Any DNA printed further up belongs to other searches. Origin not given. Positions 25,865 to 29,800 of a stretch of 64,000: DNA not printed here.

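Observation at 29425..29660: Two 1-nt deletions in homopolymer tracts (C5->C4, G6->G5) split the giant gene inside a perfect 874-bp duplication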

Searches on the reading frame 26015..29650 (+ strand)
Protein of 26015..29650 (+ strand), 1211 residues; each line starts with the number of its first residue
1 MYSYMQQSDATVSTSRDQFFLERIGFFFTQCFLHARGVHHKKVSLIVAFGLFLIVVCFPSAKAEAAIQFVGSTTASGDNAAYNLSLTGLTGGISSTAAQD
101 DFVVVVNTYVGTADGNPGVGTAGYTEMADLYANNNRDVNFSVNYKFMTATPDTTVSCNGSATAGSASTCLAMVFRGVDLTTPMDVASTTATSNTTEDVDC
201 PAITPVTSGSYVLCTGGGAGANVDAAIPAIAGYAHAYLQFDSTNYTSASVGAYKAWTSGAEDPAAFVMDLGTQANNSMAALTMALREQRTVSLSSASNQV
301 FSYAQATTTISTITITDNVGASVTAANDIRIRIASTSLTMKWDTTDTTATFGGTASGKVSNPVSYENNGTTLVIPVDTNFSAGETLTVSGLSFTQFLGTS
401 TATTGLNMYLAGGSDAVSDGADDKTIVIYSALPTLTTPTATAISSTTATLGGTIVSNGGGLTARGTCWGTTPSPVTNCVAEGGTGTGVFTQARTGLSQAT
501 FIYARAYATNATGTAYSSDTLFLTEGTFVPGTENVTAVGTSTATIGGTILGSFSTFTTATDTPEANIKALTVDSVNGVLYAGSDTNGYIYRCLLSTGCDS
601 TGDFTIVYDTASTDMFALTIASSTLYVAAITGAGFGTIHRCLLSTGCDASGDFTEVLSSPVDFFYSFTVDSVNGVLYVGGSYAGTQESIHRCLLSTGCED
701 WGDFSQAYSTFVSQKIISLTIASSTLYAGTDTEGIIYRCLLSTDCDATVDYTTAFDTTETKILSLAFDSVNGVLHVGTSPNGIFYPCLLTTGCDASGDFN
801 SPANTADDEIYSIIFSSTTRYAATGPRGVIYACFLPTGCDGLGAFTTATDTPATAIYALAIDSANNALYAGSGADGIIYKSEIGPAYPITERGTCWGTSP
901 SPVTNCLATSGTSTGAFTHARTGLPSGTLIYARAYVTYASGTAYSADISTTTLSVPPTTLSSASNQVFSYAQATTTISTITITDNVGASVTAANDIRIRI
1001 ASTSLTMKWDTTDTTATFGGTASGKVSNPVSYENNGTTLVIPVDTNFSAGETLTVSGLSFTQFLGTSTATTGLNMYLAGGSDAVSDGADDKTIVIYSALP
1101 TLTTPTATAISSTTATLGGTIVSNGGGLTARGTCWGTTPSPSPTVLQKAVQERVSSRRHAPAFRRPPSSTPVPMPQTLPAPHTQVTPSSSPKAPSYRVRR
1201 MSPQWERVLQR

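Call 10: search_protein_families(library=pfam, proteins=[window:26015-29650:+])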
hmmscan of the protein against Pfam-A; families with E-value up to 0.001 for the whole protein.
window:26015-29650:+ (1211 aa): 0 families

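Call 14: find_encoding_contigs(protein=window:26015-29650:+, flank=10000, max_places=10)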
Protein window:26015-29650:+ (1211 aa): no gene with exactly this product is on record in the collection.

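Call 59: list_cluster_members(proteins=[window:26015-29650:+, window:29925-39377:+, window:61092-62798:+, window:57828-61070:+, window:54963-55637:+, window:12671-14596:+, window:18504-19229:+, window:19481-21529:+])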
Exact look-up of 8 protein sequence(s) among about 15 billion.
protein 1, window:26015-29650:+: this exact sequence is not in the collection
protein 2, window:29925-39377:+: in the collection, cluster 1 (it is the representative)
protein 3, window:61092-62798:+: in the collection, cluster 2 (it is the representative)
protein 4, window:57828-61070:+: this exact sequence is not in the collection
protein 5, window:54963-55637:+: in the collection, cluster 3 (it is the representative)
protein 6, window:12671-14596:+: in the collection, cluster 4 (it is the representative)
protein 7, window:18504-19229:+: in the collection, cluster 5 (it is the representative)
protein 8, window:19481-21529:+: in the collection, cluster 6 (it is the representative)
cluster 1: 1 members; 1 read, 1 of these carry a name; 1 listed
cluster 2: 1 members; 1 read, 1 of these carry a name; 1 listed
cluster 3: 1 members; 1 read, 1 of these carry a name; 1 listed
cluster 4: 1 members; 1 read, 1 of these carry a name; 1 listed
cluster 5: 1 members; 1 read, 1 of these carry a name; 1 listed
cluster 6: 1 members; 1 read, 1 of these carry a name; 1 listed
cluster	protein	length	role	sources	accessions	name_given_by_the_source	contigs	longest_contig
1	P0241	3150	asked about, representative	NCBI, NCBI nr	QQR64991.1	hypothetical protein IPH92_00195 [Candidatus Kaiserbacteria bacterium] | MAG: hypothetical protein IPH92_00195 [Candidatus Kaiserbacteria bacterium]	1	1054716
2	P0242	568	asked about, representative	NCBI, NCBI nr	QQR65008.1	hypothetical protein IPH92_00285 [Candidatus Kaiserbacteria bacterium] | MAG: hypothetical protein IPH92_00285 [Candidatus Kaiserbacteria bacterium]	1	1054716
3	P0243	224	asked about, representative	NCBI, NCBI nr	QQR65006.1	tRNA (guanosine(37)-N1)-methyltransferase TrmD [Candidatus Kaiserbacteria bacterium] | MAG: tRNA (guanosine(37)-N1)-methyltransferase TrmD [Candidatus Kaiserbacteria bacterium]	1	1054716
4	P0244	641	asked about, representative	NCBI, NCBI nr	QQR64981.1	phenylalanine--tRNA ligase subunit beta [Candidatus Kaiserbacteria bacterium] | MAG: phenylalanine--tRNA ligase subunit beta [Candidatus Kaiserbacteria bacterium]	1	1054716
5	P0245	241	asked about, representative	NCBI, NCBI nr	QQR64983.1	sortase [Candidatus Kaiserbacteria bacterium] | MAG: sortase [Candidatus Kaiserbacteria bacterium]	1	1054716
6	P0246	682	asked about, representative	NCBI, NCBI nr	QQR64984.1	hypothetical protein IPH92_00160 [Candidatus Kaiserbacteria bacterium] | MAG: hypothetical protein IPH92_00160 [Candidatus Kaiserbacteria bacterium]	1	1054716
